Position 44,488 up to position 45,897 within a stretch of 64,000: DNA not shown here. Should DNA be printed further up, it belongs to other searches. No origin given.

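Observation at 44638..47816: RdgC-like protein coupled to a membrane-anchored protein, next to a zinc-ribbon membrane protein and a CheY-like regulator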

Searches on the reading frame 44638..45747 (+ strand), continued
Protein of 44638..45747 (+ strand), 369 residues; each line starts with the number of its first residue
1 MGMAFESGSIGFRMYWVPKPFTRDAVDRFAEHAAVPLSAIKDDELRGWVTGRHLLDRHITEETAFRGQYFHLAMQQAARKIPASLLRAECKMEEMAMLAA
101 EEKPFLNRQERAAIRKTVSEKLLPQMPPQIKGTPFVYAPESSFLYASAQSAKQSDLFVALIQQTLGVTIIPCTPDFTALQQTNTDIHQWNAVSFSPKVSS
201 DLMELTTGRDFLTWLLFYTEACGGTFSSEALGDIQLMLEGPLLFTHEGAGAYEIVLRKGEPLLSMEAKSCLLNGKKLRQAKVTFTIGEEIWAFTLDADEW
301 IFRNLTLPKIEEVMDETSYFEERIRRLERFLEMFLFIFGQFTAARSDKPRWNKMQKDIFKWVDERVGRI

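Call 36: fold_search(model_id=the predicted structure, library=pdb)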
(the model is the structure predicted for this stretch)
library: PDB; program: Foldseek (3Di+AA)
matches with E <= 10: 717; with E <= 0.001: 3
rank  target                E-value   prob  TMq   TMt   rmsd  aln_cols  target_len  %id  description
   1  2owl_B                2.1e-15  1.00  0.59  0.70   5.1       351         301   15  Crystal structure of E. coli RdgC (released 2007-03-20)
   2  2owy_A                4.1e-15  1.00  0.63  0.75   4.2       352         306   14  The recombination-associated protein RdgC adopts a novel toroidal architecture for DNA binding (released 2007-11-20)
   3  2owl_A                3.2e-14  1.00  0.55  0.65   6.8       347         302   17  Crystal structure of E. coli RdgC (released 2007-03-20)
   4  7qoo_N                8.8e-03  0.57  0.21  0.24  13.9       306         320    9  Structure of the human inner kinetochore CCAN complex (released 2022-06-08)
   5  8ovw_N                2.8e-02  0.47  0.24  0.23  15.6       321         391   10  Cryo-EM structure of CBF1-CCAN bound topologically to centromeric DNA (released 2023-08-09)
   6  7xho_N                3.2e-02  0.35  0.20  0.23  14.1       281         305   10  Structure of human inner kinetochore CCAN complex (released 2022-12-14)
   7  7o42_E                5.1e-02  0.28  0.10  0.05  16.2       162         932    8  TrwK/VirB4unbound trimer of dimers complex (with Hcp1) from the R388 type IV secretion system determined by cryo-EM. (released 2022-06-22)
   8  6xzg_CP1              5.4e-02  0.07  0.13  0.07  24.1       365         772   13  Influenza C virus polymerase in complex with chicken ANP32A - Subclass 3 (released 2020-11-25)
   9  8z9h_C                7.2e-02  0.05  0.10  0.06  23.7       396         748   10  Cryo-EM structure of Thogoto virus polymerase in a transcription elongation-reception conformation (released 2024-05-29)
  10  4n99_A                7.2e-02  0.03  0.08  0.08  20.8       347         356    9  E. coli sliding clamp in complex with 6-chloro-2,3,4,9-tetrahydro-1H-carbazole-7-carboxylic acid (released 2013-11-06)
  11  7xhn_N                8.1e-02  0.28  0.20  0.22  14.7       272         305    8  Structure of human inner kinetochore CCAN-DNA complex (released 2023-01-25)
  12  7azk_B                9.1e-02  0.03  0.09  0.09  21.6       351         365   11  DNA polymerase sliding clamp from Escherichia coli with peptide 35 bound (released 2021-12-01)
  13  7azc_D                1.0e-01  0.03  0.09  0.09  21.7       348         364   11  DNA polymerase sliding clamp from Escherichia coli with peptide 22 bound (released 2021-12-01)
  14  3q4l_A                1.1e-01  0.03  0.09  0.09  22.0       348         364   11  Structure of a small peptide ligand bound to E.coli DNA sliding clamp (released 2011-12-28)
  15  6muv_F                1.3e-01  0.21  0.11  0.17  16.7       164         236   12  The structure of the Plasmodium falciparum 20S proteasome in complex with two PA28 activators (released 2019-08-07)
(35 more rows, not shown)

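Call 60: search_protein_families(library=padloc, proteins=[window:44638-45747:+], max_evalue=1)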
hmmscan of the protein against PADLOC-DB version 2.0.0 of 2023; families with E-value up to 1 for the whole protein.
window:44638-45747:+ (369 aa): 0 families

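Call 61: search_protein_families(library=phrogs, proteins=[window:44638-45747:+], max_evalue=0.1)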
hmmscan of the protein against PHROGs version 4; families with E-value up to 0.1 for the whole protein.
window:44638-45747:+ (369 aa): 2 families
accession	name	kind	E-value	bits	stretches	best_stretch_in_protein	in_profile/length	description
phrog_724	-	DNA, RNA and nucleotide metabolism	9.3e-11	42.4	1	64-166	61-159/312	exonuclease recombination-associated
phrog_13439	-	unknown function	0.02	15.6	1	67-172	59-165/181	-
